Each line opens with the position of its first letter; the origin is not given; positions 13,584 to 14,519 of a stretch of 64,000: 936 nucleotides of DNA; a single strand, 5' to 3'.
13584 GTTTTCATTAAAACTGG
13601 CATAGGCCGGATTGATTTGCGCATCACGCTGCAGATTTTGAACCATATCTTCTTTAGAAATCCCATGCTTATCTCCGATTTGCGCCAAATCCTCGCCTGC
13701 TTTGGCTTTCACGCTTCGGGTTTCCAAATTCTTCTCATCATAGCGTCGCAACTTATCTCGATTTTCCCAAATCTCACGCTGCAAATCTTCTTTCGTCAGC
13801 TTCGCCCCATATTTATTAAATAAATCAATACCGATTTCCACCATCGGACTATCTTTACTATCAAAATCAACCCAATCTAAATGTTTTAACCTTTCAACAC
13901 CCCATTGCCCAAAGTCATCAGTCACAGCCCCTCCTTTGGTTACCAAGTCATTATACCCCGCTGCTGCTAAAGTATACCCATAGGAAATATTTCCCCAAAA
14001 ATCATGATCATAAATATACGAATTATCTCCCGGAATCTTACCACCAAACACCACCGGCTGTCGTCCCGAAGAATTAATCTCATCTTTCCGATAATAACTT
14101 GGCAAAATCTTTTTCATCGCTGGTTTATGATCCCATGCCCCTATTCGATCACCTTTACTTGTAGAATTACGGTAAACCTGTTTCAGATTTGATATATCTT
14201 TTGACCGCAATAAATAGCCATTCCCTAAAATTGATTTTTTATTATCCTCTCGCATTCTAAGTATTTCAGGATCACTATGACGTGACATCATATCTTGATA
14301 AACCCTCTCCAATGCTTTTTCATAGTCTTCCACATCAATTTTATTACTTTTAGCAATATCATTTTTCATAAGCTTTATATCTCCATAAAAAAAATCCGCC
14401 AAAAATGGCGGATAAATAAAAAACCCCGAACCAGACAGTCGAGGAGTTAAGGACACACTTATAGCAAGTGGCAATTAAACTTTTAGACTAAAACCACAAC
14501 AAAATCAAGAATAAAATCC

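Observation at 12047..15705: A+T-rich island with a cell-wall-binding protein of unknown catalytic domain, flanked by three paralogous 4-TM proteins (toxin/immunity-like or lysis-cassette-like)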

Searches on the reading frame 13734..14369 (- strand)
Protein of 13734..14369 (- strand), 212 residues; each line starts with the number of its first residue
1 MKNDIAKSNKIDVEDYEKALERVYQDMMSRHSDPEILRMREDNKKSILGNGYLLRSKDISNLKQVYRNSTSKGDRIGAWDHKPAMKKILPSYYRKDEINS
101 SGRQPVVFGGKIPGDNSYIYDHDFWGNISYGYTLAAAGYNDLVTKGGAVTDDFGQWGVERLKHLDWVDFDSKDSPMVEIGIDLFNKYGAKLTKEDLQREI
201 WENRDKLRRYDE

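Call 42: search_protein_representatives(alignment_id=A4)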
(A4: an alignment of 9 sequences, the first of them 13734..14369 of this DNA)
Query: 9 sequences, 217 profile positions. Proteins with E-value up to 0.001 (for the whole library): 392; up to 1e-10: 66; up to 1e-30: 11. The best 150 are listed.
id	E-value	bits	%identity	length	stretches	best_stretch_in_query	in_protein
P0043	3.0e-91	321.3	-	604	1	1-216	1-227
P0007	9.5e-88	309.9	-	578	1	2-216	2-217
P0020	7.7e-81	287.3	-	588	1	13-217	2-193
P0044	1.9e-73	263.1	-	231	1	15-216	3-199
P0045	2.7e-65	236.4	-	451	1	15-217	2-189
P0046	1.2e-63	231.1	-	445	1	14-216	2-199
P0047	5.0e-61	222.5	-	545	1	15-216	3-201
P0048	2.1e-47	178.0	-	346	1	9-216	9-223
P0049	1.7e-39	152.1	-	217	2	79-216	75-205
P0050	6.0e-39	150.3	-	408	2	77-216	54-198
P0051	4.8e-38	147.4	-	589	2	83-216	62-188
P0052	1.2e-29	119.9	-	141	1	9-119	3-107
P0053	4.3e-29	118.1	-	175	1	108-216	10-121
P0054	1.3e-25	106.7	-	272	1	38-216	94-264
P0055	4.9e-25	104.9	-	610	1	46-208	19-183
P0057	7.0e-24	101.1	-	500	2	91-216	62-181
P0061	5.2e-23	98.2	-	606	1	16-201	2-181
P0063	2.1e-21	93.0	-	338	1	21-206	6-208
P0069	7.2e-18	81.4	-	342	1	12-211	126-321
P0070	9.0e-18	81.1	-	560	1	69-215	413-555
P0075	2.3e-15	73.2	-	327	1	18-214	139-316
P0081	2.6e-14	69.8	-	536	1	21-215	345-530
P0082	3.6e-14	69.3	-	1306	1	18-214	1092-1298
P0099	1.2e-11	61.1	-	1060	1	88-214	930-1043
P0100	5.1e-11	59.0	-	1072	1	85-212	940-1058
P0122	2.4e-09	53.6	-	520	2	133-206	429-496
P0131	6.1e-09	52.2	-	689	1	55-209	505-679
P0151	3.9e-08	49.6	-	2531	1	88-214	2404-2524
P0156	5.8e-08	49.0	-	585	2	134-213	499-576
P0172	1.7e-07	47.5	-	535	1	21-208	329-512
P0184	2.9e-07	46.8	-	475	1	85-200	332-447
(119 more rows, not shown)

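Call 43: search_protein_families(library=pfam, proteins=[P0082, P0099, P0151, P0070, P0081, P0131, P0100, P0156, P0172, P0122], max_evalue=0.001)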
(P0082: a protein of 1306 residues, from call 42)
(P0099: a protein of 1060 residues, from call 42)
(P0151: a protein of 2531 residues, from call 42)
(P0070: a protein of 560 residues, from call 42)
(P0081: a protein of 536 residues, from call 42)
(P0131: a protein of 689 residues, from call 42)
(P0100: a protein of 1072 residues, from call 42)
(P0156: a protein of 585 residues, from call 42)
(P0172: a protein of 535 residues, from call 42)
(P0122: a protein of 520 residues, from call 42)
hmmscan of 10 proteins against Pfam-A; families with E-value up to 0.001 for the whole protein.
P0082 (1306 aa): 6 families
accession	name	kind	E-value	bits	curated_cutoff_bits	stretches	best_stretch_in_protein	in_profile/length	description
PF00082.27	Peptidase_S8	-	1.9e-35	123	21.8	1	431-692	3-285/288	Subtilase family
PF13448.11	DUF4114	-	4.1e-24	85.8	27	1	233-316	1-84/85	Domain of unknown function (DUF4114)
PF05257.22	CHAP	-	7.9e-18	65.2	26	1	866-962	3-81/81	CHAP domain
PF15607.11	Ntox44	-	2.3e-13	50.8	24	1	1160-1274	2-103/104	Bacterial toxin 44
PF04151.21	PPC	-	4.1e-08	34.4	25.9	1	35-99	2-70/70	Bacterial pre-peptidase C-terminal domain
PF08239.17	SH3_3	-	0.0003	21.3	27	1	760-819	2-51/54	Bacterial SH3 domain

P0099 (1060 aa): 4 families
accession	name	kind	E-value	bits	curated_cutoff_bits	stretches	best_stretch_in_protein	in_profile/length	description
PF00082.27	Peptidase_S8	-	8.1e-22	78.3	21.8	1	13-226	52-288/288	Subtilase family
PF15607.11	Ntox44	-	6.8e-13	49.3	24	1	923-1016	2-100/104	Bacterial toxin 44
PF14339.12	DUF4394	-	3.3e-07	30.3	29.6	1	450-539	133-227/230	Domain of unknown function (DUF4394)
PF01464.25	SLT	-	1.6e-06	28.1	21.3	1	674-746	16-83/117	Transglycosylase SLT domain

P0151 (2531 aa): 9 families
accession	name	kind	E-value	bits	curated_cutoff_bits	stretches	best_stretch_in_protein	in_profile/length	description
PF19193.6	Tectonin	-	2e-47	161.8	30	3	1057-1212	19-181/216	Tectonin domain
PF07691.17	PA14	-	1e-41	142.6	24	4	1320-1410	6-89/147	PA14 domain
PF00082.27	Peptidase_S8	-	4.5e-34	118.5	21.8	1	353-617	3-288/288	Subtilase family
PF13448.11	DUF4114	-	2.2e-21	77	27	1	217-304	1-84/85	Domain of unknown function (DUF4114)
PF08310.17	LGFP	-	4e-20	72.3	22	1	746-795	1-52/53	LGFP repeat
PF15607.11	Ntox44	-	2.9e-12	47.3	24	1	2397-2500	2-103/104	Bacterial toxin 44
PF12581.13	DUF3756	-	1e-08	35.4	25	0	1111-1134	16-39/41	Protein of unknown function (DUF3756)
PF01551.29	Peptidase_M23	-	3.9e-07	30.6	28.7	1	2205-2300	3-88/96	Peptidase family M23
PF10528.15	GLEYA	-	2.1e-05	25.2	26.2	0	1225-1257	12-44/91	GLEYA domain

P0070 (560 aa): 2 families
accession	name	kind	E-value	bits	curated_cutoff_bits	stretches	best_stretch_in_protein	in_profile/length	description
PF01471.23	PG_binding_1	-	4.5e-12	46.4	23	2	141-168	24-51/57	Putative peptidoglycan binding domain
PF15607.11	Ntox44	-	0.00017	22.4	24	1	425-509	1-70/104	Bacterial toxin 44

P0081 (536 aa): 1 family
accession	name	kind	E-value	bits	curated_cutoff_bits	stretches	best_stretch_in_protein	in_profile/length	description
PF15607.11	Ntox44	-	1.8e-15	57.6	24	1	396-502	2-103/104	Bacterial toxin 44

P0131 (689 aa): 3 families
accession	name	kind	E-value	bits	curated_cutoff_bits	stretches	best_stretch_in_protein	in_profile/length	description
PF15607.11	Ntox44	-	5.3e-20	72.2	24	1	533-661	1-104/104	Bacterial toxin 44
PF03527.20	RHS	-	3.4e-08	33.6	27.9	1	360-390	6-36/38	RHS protein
PF25023.1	TEN_YD-shell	-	0.00048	18.8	50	0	70-140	120-188/909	Teneurin YD-shell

P0100 (1072 aa): 2 families
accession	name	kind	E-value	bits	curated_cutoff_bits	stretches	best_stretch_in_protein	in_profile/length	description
PF01551.29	Peptidase_M23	-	6.8e-26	90.7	28.7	1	707-827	2-96/96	Peptidase family M23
PF15607.11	Ntox44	-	2.3e-16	60.5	24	1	935-1037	1-104/104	Bacterial toxin 44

P0156 (585 aa): 2 families
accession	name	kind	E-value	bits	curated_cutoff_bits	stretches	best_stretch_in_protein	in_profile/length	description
PF05593.20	RHS_repeat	-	1.2e-22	80.2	22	3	128-162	2-35/38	RHS Repeat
PF15607.11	Ntox44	-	1.7e-13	51.3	24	1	460-550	1-101/104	Bacterial toxin 44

P0172 (535 aa): 2 families
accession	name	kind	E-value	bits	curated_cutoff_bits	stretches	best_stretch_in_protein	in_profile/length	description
PF15607.11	Ntox44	-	7.3e-06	26.7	24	1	397-492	3-101/104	Bacterial toxin 44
PF03527.20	RHS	-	0.00084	19.6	27.9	0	202-236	1-35/38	RHS protein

P0122 (520 aa): 1 family
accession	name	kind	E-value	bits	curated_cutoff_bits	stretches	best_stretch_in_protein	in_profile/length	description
PF15607.11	Ntox44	-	2.2e-26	92.7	24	2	386-479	1-102/104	Bacterial toxin 44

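Call 44: search_protein_families(library=pfam, proteins=[P0045, P0046, P0047, P0048, P0050, P0051, P0055, P0057, P0061, P0063], max_evalue=0.01)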
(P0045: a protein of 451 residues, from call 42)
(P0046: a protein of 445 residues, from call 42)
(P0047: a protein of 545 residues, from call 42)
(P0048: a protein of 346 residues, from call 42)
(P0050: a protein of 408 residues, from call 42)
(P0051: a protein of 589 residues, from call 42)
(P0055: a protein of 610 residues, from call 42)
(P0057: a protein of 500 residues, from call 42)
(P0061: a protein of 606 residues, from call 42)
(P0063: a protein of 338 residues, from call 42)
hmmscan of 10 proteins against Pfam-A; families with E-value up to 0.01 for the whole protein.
P0045 (451 aa): 2 families
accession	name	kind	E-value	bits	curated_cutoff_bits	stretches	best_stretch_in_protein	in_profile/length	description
PF15607.11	Ntox44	-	4.1e-08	34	24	1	59-163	8-104/104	Bacterial toxin 44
PF01476.26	LysM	-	0.00027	21.3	20.9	1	197-224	1-28/43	LysM domain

P0046 (445 aa): 2 families
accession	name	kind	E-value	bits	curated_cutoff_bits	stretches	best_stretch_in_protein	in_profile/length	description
PF15607.11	Ntox44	-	1.3e-06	29.2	24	1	69-174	8-104/104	Bacterial toxin 44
PF01471.23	PG_binding_1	-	0.00014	22.4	23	1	337-376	6-51/57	Putative peptidoglycan binding domain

P0047 (545 aa): 3 families
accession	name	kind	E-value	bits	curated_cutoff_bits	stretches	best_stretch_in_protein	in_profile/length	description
PF15607.11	Ntox44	-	1.5e-08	35.4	24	1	99-173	39-104/104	Bacterial toxin 44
PF01471.23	PG_binding_1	-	0.003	18.1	23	0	399-432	4-36/57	Putative peptidoglycan binding domain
PF09374.15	PG_binding_3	-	0.0074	16.9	24.6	0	498-531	14-47/76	Predicted Peptidoglycan domain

P0048 (346 aa): 3 families
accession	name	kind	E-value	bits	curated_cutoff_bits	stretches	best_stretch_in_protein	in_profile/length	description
PF04233.19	Phage_Mu_F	-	2.1e-13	51.4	29.6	1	288-336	59-109/112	Phage Mu protein F like protein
PF01476.26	LysM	-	4.9e-09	36.4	20.9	1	233-276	2-43/43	LysM domain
PF15607.11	Ntox44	-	1.9e-07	31.9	24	1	85-197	8-103/104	Bacterial toxin 44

P0050 (408 aa): 3 families
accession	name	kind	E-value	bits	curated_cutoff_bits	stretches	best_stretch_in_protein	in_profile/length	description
PF15607.11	Ntox44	-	1.5e-20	74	24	1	57-173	1-104/104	Bacterial toxin 44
PF04233.19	Phage_Mu_F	-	1.6e-11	45.4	29.6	1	306-363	55-110/112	Phage Mu protein F like protein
PF01476.26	LysM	-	0.00014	22.1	20.9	1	207-250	1-43/43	LysM domain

P0051 (589 aa): 2 families
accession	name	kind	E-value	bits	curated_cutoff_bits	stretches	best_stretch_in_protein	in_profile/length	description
PF15607.11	Ntox44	-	3.3e-07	31.1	24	1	63-162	5-103/104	Bacterial toxin 44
PF01471.23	PG_binding_1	-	0.00041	20.9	23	0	455-485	6-35/57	Putative peptidoglycan binding domain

P0055 (610 aa): 2 families
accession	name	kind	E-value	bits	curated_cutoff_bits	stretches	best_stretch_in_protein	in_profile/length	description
PF15607.11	Ntox44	-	4.1e-05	24.3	24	1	63-161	8-101/104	Bacterial toxin 44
PF09374.15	PG_binding_3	-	0.0011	19.5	24.6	0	476-523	2-48/76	Predicted Peptidoglycan domain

P0057 (500 aa): 2 families
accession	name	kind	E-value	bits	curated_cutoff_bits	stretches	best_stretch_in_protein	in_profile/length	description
PF01476.26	LysM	-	1.9e-07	31.4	20.9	1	232-275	1-42/43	LysM domain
PF09374.15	PG_binding_3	-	0.0012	19.5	24.6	1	427-452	12-40/76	Predicted Peptidoglycan domain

P0061 (606 aa): 1 family
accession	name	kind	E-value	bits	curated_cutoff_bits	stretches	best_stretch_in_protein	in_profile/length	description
PF12651.13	RHH_3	-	0.0043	17.4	21.6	0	213-230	15-32/44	Ribbon-helix-helix domain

P0063 (338 aa): 2 families
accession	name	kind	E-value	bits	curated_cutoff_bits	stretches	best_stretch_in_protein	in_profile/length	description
PF15607.11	Ntox44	-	4.4e-12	46.7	24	1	79-191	2-103/104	Bacterial toxin 44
PF01476.26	LysM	-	0.00023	21.5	20.9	1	227-271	1-43/43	LysM domain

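Call 45: predict_structure(alignment_id=A4)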
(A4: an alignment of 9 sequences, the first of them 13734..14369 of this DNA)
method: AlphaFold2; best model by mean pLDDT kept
length: 212 residues; sequences in the alignment: 9
mean_pLDDT: 74.4   pTM: 0.75
mean pLDDT of the five models: 74.4, 72.5, 72.0, 70.5, 67.9
residues with pLDDT >= 90: 58; 70-90: 79; 50-70: 43; < 50: 32
segments of 3 or more residues with pLDDT < 50: 1-7, 49-51, 149-169
pLDDT, mean of each block of 10 residues (from residue 1): 47 87 95 91 63 64 83 83 83 62 60 81 88 87 53 44 38 83 94 96 84 60
secondary structure, 60 per line:
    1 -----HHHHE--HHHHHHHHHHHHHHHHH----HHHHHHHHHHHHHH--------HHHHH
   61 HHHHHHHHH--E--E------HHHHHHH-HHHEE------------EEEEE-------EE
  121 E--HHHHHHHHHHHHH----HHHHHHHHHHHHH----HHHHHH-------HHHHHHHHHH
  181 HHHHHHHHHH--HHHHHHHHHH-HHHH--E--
elements in order: H6-9 H13-29 H34-47 H56-69 H82-88 E107-111 E119-121 H124-136 H141-153 H158-163 H171-190 H193-202 H204-207

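Call 48: fold_search(model_id=the predicted structure, library=pdb)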
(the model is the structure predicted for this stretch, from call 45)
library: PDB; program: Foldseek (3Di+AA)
matches with E <= 10: 43; with E <= 0.001: 0
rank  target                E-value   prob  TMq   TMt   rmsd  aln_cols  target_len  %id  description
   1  8ji6_B                1.4e+00  0.06  0.16  0.15  19.0       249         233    8  Crystal structure of AetD in complex with L-tryptophan (released 2023-11-15)
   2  3pyb_B                2.5e+00  0.04  0.15  0.06  21.7       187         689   11  Crystal structure of ent-copalyl diphosphate synthase from Arabidopsis thaliana in complex with 13-aza-13,14-dihydroco (released 2011-05-25)
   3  8ji4_B                3.2e+00  0.03  0.16  0.15  19.2       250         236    8  Crystal structure of AetD in complex with 5-bromo-L-tryptophan (released 2023-11-15)
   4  9azp_G                3.2e+00  0.03  0.14  0.09  22.3       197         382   14  INF2 at the Barbed End of F-Actin with Incoming Profilin-Actin (released 2024-05-29)
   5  1zy4_A                3.4e+00  0.04  0.17  0.14  16.0       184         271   12  Crystal Structure of eIF2alpha Protein Kinase GCN2: R794G Hyperactivating Mutant in Apo Form. (released 2005-06-21)
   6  6tpa_B                3.4e+00  0.03  0.15  0.13  20.0       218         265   11  CDK8/CyclinC in complex with drug ETP-50775 (released 2020-11-18)
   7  2z16_A                3.6e+00  0.04  0.17  0.21  18.4       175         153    9  Crystal structure of Matrix protein 1 from influenza A virus A/crow/Kyoto/T1/2004(H5N1) (released 2008-05-13)
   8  4rgp_A                3.6e+00  0.01  0.11  0.10  19.6       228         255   12  Crystal Structure of Uncharacterized CRISPR/Cas System-associated Protein Csm6 from Streptococcus mutans (released 2014-12-24)
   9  9h8s_B                3.7e+00  0.03  0.17  0.15  20.4       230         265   11  Human CDK8/Cyclin-C complex with inhibitor 3-7 (released 2025-01-22)
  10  9io5_D                4.5e+00  0.03  0.14  0.07  16.6       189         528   10  Cryo-EM structure of G1-ATPase dimer from Mycoplasma mobile gliding machinery (released 2025-03-12)
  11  1zy5_B                4.8e+00  0.02  0.14  0.13  15.9       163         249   13  Crystal Structure of eIF2alpha Protein Kinase GCN2: R794G Hyperactivating Mutant Complexed with AMPPNP. (released 2005-06-21)
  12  1zyc_A                5.0e+00  0.02  0.15  0.13  18.9       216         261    9  Crystal Structure of eIF2alpha Protein Kinase GCN2: Wild-Type in Apo Form. (released 2005-06-21)
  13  2woc_A                5.5e+00  0.03  0.17  0.15  20.0       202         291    9  Crystal Structure of the dinitrogenase reductase-activating glycohydrolase (DRAG) from Rhodospirillum rubrum (released 2009-08-11)
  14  6sqg_A                5.5e+00  0.02  0.17  0.17  16.1       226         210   12  Crystal structure of viral rhodopsin OLPVRII (released 2019-11-06)
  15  8ji3_A                5.5e+00  0.02  0.17  0.16  20.2       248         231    7  Crystal structure of AetD in complex with 5,7-dibromo-L-tryptophan and two Fe2+ (released 2023-11-15)
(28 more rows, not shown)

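Call 54: fold_search(model_id=the predicted structure, library=viral)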
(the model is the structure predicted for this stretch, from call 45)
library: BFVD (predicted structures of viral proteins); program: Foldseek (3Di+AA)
matches with E <= 10: 44; with E <= 0.001: 0
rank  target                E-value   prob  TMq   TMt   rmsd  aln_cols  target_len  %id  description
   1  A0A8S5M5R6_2          1.4e+00  0.06  0.17  0.06  19.5       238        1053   14  Uncharacterized protein [Podoviridae sp. ctaNW81]
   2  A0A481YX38            1.7e+00  0.06  0.15  0.17  17.7       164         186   10  Opioid growth factor receptor [Marseillevirus LCMAC202]
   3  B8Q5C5                1.9e+00  0.03  0.14  0.14  16.9       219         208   12  (no name in the UniProt tables at hand)
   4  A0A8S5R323            2.1e+00  0.15  0.29  0.28  10.1       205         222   15  Zinc-ribbon containing domain protein [Myoviridae sp. ctxi06]
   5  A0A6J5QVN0            3.3e+00  0.02  0.13  0.07  24.3       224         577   11  Uncharacterized protein [uncultured Caudovirales phage]
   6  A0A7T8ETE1            3.8e+00  0.03  0.15  0.16  15.3       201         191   11  (no name in the UniProt tables at hand)
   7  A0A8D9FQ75            4.2e+00  0.02  0.13  0.08  23.6       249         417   14  Gp28 [uncultured marine phage]
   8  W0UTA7                4.4e+00  0.02  0.15  0.07  31.3       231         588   11  (no name in the UniProt tables at hand)
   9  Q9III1                4.6e+00  0.04  0.19  0.15  17.2       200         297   10  p52K [Frog adenovirus 1 (strain ATCC VR-896)]
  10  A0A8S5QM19            4.6e+00  0.02  0.19  0.15  23.8       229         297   14  Uncharacterized protein [Podoviridae sp. ctdRZ1]
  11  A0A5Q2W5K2            5.6e+00  0.02  0.15  0.05  28.4       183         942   13  (no name in the UniProt tables at hand)
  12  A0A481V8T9            5.8e+00  0.02  0.18  0.19  15.1       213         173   13  Uncharacterized protein [Trichoplusia ni single nucleopolyhedrovirus]
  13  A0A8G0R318            5.8e+00  0.02  0.16  0.12  23.1       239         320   12  Nucleoprotein [Human respiratory syncytial virus A]
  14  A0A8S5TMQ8            6.1e+00  0.02  0.17  0.09  23.3       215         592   12  Minor capsid protein [Siphoviridae sp. ct9UA16]
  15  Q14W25                6.1e+00  0.01  0.14  0.11  26.1       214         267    9  ORF81 [Ranid herpesvirus 2]
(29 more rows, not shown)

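Call 56: search_protein_families(library=pfam, alignment_id=A5, max_evalue=0.001)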
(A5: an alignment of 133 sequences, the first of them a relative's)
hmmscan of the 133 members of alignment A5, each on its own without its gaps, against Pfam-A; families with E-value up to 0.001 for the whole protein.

A. member 1, P0043 (604 aa): 3 families
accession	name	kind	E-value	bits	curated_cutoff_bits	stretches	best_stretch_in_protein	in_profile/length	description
PF15607.11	Ntox44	-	5.7e-10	39.9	24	1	93-198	7-103/104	Bacterial toxin 44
PF01471.23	PG_binding_1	-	3.2e-05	24.5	23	0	465-496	3-33/57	Putative peptidoglycan binding domain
PF09374.15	PG_binding_3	-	0.00019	22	24.6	0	466-495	2-29/76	Predicted Peptidoglycan domain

B. families by the number of members that match (of 133 scanned): 19 families
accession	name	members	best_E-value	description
PF15607.11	Ntox44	127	1.1e-27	Bacterial toxin 44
PF01476.26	LysM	9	2.6e-12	LysM domain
PF04233.19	Phage_Mu_F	6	2.1e-13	Phage Mu protein F like protein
PF06013.18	WXG100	6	2.5e-13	Proteins of 100 residues with WXG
PF01471.23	PG_binding_1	6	4.5e-12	Putative peptidoglycan binding domain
PF25547.1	WXG100_2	4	2.3e-19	WXG100 like domain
PF05593.20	RHS_repeat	3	1.2e-22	RHS Repeat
PF03527.20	RHS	2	3.4e-08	RHS protein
PF17642.6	TssD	1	2.9e-19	Hemolysin coregulated protein Hcp (TssD)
PF13665.11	Tox-PAAR-like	1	2.6e-17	Toxin PAAR-like domain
PF00191.25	Annexin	1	3.1e-17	Annexin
PF05257.22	CHAP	1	4.2e-16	CHAP domain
PF14107.11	DUF4280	1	9.3e-15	Domain of unknown function (DUF4280)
PF01464.25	SLT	1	1.6e-06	Transglycosylase SLT domain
PF00652.28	Ricin_B_lectin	1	4.7e-06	Ricin-type beta-trefoil lectin domain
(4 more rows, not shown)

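Call 58: find_encoding_contigs(protein=P0047, flank=5000, max_places=2)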
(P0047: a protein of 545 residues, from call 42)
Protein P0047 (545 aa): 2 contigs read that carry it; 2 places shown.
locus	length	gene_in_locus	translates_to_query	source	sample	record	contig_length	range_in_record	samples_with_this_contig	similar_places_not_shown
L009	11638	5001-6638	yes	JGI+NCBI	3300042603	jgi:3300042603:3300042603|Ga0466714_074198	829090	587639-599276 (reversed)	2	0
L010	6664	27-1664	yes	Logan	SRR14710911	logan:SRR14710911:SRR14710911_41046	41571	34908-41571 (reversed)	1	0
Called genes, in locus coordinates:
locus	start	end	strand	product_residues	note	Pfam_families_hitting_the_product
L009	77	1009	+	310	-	PF00561:Abhydrolase_1, PF12146:Hydrolase_4, PF08386:Abhydrolase_4 (weak)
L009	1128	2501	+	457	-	PF00939:Na_sulph_symp (weak), PF02040:ArsB, PF03605:DcuA_DcuB (faint), PF03600:CitMHS, PF06450:NhaB (weak)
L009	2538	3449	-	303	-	PF03741:TerC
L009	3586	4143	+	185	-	PF03352:Adenine_glyco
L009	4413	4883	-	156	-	-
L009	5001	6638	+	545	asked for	PF15607:Ntox44 (weak)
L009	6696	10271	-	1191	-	PF01855:POR_N, PF17147:PFOR_II, PF01558:POR, PF10371:EKR, PF12838:Fer4_7, PF13237:Fer4_10, PF13484:Fer4_16, PF02775:TPP_enzyme_C, +6 more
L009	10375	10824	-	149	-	PF04364:DNA_pol3_chi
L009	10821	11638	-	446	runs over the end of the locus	PF00089:Trypsin, PF13365:Trypsin_2, PF13180:PDZ_2, PF17820:PDZ_6, PF00595:PDZ (weak), PF13180:PDZ_2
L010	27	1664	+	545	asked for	PF15607:Ntox44 (weak)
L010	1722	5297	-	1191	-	PF01855:POR_N, PF17147:PFOR_II, PF01558:POR, PF10371:EKR, PF12838:Fer4_7, PF13237:Fer4_10, PF13484:Fer4_16, PF02775:TPP_enzyme_C, +6 more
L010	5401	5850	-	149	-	PF04364:DNA_pol3_chi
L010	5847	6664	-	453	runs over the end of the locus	PF00089:Trypsin, PF13365:Trypsin_2, PF13180:PDZ_2, PF17820:PDZ_6, PF00595:PDZ (weak), PF13180:PDZ_2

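Call 67: find_encoding_contigs(protein=P0069, flank=3500, max_places=2)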
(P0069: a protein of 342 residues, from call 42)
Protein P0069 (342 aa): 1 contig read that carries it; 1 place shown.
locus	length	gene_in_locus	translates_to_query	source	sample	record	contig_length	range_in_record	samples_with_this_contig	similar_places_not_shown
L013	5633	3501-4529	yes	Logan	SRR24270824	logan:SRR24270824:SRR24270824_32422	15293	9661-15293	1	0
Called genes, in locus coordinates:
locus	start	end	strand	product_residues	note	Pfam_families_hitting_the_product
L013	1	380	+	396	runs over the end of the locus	PF06013:WXG100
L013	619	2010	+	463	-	PF06013:WXG100, PF08239:SH3_3, PF01551:Peptidase_M23 (faint)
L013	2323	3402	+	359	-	PF00930:DPPIV_N (faint), PF08662:eIF2A (faint), PF23381:Beta-prop_IFT122_1st (faint), PF26550:Tricorn_2nd, PF25174:Beta-prop_THOC3 (weak), PF26549:Tricorn_N, PF07676:PD40 (weak), PF26550:Tricorn_2nd (weak), +3 more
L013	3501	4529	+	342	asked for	PF06013:WXG100, PF15607:Ntox44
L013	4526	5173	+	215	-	-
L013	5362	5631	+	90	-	?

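Call 68: find_encoding_contigs(protein=P0131, flank=3500, max_places=2)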
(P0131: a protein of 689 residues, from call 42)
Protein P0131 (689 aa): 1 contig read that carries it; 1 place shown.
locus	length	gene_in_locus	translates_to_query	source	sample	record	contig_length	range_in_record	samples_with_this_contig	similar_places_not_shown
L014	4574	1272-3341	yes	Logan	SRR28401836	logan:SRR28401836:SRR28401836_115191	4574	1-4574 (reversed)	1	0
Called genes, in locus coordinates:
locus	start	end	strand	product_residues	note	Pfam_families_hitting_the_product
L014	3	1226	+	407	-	?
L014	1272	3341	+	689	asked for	PF25023:TEN_YD-shell, PF03527:RHS (weak), PF15607:Ntox44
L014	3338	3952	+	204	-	-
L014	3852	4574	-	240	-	?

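Call 69: find_encoding_contigs(protein=P0050, flank=5000, max_places=2)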
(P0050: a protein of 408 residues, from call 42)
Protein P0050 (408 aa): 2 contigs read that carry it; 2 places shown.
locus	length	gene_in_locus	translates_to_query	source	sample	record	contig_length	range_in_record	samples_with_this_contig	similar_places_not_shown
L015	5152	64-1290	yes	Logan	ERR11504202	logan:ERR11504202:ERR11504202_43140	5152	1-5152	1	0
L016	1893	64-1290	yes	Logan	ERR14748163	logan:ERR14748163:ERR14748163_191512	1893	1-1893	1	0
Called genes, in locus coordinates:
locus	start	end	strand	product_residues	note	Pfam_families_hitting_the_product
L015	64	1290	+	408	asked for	PF15607:Ntox44, PF04233:Phage_Mu_F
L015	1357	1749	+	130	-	PF13443:HTH_26 (weak), PF01381:HTH_3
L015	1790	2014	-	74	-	PF00037:Fer4 (weak), PF12837:Fer4_6 (weak), PF13237:Fer4_10, PF13187:Fer4_9, PF12838:Fer4_7, PF00037:Fer4, PF12797:Fer4_2 (weak), PF12837:Fer4_6 (weak), +8 more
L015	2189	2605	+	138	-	PF08780:NTase_sub_bind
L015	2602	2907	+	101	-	PF01909:NTP_transf_2 (weak), PF18765:Polbeta (weak)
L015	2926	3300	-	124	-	PF01479:S4, PF28601:HSP15_C (faint)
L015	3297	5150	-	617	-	?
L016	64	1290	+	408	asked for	PF15607:Ntox44, PF04233:Phage_Mu_F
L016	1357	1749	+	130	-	PF13443:HTH_26 (weak), PF01381:HTH_3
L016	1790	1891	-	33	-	?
